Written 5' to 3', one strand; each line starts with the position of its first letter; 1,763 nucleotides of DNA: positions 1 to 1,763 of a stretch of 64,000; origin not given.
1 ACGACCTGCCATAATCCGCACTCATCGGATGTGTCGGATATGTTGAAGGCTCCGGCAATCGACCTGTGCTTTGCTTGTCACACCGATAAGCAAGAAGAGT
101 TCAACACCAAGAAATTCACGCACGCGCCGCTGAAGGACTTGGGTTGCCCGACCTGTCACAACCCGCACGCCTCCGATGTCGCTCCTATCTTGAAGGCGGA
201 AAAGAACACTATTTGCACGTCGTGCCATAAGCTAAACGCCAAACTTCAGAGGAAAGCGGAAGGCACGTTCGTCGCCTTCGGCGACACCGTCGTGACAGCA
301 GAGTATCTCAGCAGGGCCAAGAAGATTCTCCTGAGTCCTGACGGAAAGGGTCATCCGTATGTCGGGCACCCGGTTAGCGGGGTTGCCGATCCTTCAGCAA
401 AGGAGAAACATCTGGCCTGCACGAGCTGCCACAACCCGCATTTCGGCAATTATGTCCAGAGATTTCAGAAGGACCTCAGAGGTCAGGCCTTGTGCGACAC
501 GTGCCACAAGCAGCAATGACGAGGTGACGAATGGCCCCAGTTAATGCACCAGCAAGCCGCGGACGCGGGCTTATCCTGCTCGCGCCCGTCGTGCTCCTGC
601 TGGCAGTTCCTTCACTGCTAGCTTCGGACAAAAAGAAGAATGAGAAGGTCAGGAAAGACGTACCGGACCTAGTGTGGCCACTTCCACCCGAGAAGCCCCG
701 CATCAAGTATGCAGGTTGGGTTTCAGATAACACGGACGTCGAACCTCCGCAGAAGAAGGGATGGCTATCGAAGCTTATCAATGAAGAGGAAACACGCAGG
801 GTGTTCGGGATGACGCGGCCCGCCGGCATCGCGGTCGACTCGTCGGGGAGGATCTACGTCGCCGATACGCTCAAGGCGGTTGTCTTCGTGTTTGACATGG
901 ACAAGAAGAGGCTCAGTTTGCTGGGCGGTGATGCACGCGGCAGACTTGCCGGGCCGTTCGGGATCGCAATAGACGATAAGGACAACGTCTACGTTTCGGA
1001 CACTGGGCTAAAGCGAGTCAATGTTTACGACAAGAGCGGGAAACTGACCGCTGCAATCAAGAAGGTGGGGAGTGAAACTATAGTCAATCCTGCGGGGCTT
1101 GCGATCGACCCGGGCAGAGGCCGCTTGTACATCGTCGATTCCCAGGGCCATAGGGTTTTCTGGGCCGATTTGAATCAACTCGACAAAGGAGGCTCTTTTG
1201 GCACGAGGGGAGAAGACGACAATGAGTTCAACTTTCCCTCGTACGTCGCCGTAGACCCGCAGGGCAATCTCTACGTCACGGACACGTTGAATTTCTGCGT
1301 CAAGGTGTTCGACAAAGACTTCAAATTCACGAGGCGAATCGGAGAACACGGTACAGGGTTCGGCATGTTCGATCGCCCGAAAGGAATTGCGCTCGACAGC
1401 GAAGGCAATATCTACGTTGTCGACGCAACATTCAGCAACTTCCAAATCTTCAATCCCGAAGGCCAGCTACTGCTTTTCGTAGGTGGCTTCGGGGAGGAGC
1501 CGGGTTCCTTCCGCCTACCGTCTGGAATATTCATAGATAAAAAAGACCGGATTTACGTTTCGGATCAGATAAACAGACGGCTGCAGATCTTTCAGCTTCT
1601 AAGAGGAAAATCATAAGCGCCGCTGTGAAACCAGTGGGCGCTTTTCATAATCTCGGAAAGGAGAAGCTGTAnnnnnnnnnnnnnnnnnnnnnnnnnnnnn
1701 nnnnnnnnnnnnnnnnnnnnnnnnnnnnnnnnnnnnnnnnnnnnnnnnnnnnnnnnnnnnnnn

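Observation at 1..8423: Candidate extracellular electron-transfer module: three multihaem cytochromes, two NHL beta-propellers, SurA-like PPIase and a porin-like OMP in one operon-like array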

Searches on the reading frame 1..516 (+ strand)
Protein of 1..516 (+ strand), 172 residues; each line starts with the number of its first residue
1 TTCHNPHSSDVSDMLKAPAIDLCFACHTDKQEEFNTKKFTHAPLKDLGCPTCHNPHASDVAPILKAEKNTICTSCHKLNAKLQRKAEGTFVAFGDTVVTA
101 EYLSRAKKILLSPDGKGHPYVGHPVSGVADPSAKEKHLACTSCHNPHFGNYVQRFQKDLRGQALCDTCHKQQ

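Call 4: search_protein_families(library=pfam, proteins=[window:1-516:+], max_evalue=0.01)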
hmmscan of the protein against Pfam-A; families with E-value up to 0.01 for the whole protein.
window:1-516:+ (172 aa): 6 families
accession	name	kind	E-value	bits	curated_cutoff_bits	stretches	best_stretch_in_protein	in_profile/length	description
PF09699.15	Paired_CXXCH_1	-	2.5e-26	91.5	20.6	3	41-77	1-37/41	Doubled CXXCH motif (Paired_CXXCH_1)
PF14522.11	Cytochrome_C7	-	4.2e-08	33.3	24.8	2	134-171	10-50/67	Cytochrome c7 and related cytochrome c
PF14537.11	Cytochrom_c3_2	-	7.3e-07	30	25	1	2-77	8-79/79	Cytochrome c3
PF13435.11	Cytochrome_C554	-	2.7e-05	25.4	20.8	0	16-53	44-83/84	Cytochrome c554 and c-prime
PF22113.1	Mtrc-MtrF_II-IV_dom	-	0.0004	20.4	30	0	11-57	111-167/176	Outer membrane cytochrome MtrC/MtrF-like, domains II/IV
PF11132.13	SplA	-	0.0071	16.5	25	0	52-67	15-30/74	Transcriptional regulator protein (SplA)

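Call 5: search_protein_families(library=ncbifam, proteins=[window:1-516:+], max_evalue=0.01)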
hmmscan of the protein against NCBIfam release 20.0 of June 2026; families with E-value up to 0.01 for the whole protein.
window:1-516:+ (172 aa): 6 families
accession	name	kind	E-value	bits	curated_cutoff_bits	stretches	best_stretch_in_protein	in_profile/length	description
TIGR01905.1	paired_CXXCH_1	subfamily_domain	5.5e-24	83.8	25.2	3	41-77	1-37/41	doubled CXXCH domain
TIGR03508.1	decahem_SO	subfamily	2e-20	73.4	192.2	2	2-85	148-228/258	DmsE family decaheme c-type cytochrome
NF041028.1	decahem_GSU2203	exception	2e-16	60.1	325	2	2-92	179-268/317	GSU2203 family decaheme c-type cytochrome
NF043011.1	CytC7_Geobact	equivalog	0.00053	20.4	120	0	135-171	42-76/89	cytochrome c7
TIGR03507.1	decahem_SO1788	subfamily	0.0041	15.6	209.3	0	1-56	247-305/672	OmcA/MtrC family decaheme c-type cytochrome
NF008659.0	PRK11659.1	equivalog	0.0055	16.4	184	0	22-84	112-175/188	cytochrome c nitrite reductase pentaheme subunit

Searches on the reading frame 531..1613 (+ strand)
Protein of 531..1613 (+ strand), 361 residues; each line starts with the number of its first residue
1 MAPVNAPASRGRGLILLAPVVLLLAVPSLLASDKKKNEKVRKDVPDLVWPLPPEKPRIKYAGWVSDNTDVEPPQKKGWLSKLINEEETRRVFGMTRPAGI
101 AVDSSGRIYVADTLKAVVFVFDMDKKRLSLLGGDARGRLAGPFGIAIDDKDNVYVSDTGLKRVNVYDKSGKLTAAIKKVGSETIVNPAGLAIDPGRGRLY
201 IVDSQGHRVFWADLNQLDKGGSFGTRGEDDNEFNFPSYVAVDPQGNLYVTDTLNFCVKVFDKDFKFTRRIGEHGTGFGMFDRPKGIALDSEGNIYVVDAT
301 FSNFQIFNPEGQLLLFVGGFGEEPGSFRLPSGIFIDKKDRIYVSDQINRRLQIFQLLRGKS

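Call 4: search_protein_families(library=pfam, proteins=[window:531-1613:+], max_evalue=0.01)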
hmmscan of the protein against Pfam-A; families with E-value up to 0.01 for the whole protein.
window:531-1613:+ (361 aa): 14 families
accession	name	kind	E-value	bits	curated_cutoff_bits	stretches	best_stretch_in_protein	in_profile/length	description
PF01436.27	NHL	-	3.2e-34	115.7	20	3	233-260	1-28/28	NHL repeat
PF06739.17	SBBP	-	6.2e-18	64.9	20.5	1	282-297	14-29/38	Beta-propeller repeat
PF08450.18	SGL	-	2.5e-16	60.5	26.3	3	70-177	108-221/246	SMP-30/Gluconolactonase/LRE-like region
PF17170.10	DUF5128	-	7.9e-16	58.6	22.9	2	244-299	53-109/321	6-bladed beta-propeller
PF25021.1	TEN_NHL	-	2e-13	50.5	27.1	0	281-301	142-162/357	Teneurin NHL domain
PF01731.26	Arylesterase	-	5.1e-09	36.7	21.3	0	91-125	50-85/86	Arylesterase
PF20067.5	SSL_N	-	2.1e-06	27.9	18.9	0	238-251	25-38/46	Strictosidine synthase-like, N-terminal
PF06977.17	SdiA-regulated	-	1.1e-05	25.2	21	0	281-298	223-240/249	SdiA-regulated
PF14433.11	SUKH-3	-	7.2e-05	23.4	23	0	98-124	111-137/146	SUKH-3 immunity protein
PF00058.23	Ldl_recept_b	-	0.00026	21.8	21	0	184-194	32-42/42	Low-density lipoprotein receptor repeat class B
PF07494.17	Reg_prop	-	0.00042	20.6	20.4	0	238-249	9-20/24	Two component regulator propeller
PF22701.2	Mala_s_1-like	-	0.0021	18.3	27.5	0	98-249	43-192/195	Mal s 1 allergenic protein-like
PF24908.1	Ig_SIBA-E_2nd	-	0.0037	17.8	27.8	0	87-113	34-61/117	Integrin beta-like protein A-E, second Ig-like domain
PF10282.15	Lactonase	-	0.0049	16.6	21.7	0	158-247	13-99/344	Lactonase, 7-bladed beta-propeller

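Call 5: search_protein_families(library=ncbifam, proteins=[window:531-1613:+], max_evalue=0.01)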
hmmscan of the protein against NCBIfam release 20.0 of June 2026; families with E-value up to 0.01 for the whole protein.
window:531-1613:+ (361 aa): 5 families
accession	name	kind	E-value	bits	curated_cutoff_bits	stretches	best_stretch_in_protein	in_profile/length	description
NF035926.1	scyF_NHL_VPEP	equivalog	4.5e-50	170.9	350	2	187-355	104-274/376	scytonemin biosynthesis PEP-CTERM protein ScyF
NF033206.1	ScyE_fam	subfamily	6.6e-12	45.6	80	0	139-177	7-52/333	ScyD/ScyE family protein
NF047780.1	LIC12708_fam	subfamily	1.5e-08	34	150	1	151-354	67-208/391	LIC_12708 family protein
NF047494.1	Lepto_SBBP_lipo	equivalog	5.9e-05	21.9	400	0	268-317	120-164/466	SBBP repeat beta-propeller lipoprotein, LipL53 family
NF052280.1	7_blade_YncE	equivalog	0.00087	18.2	400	1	95-209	75-195/338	7-bladed beta-propeller protein YncE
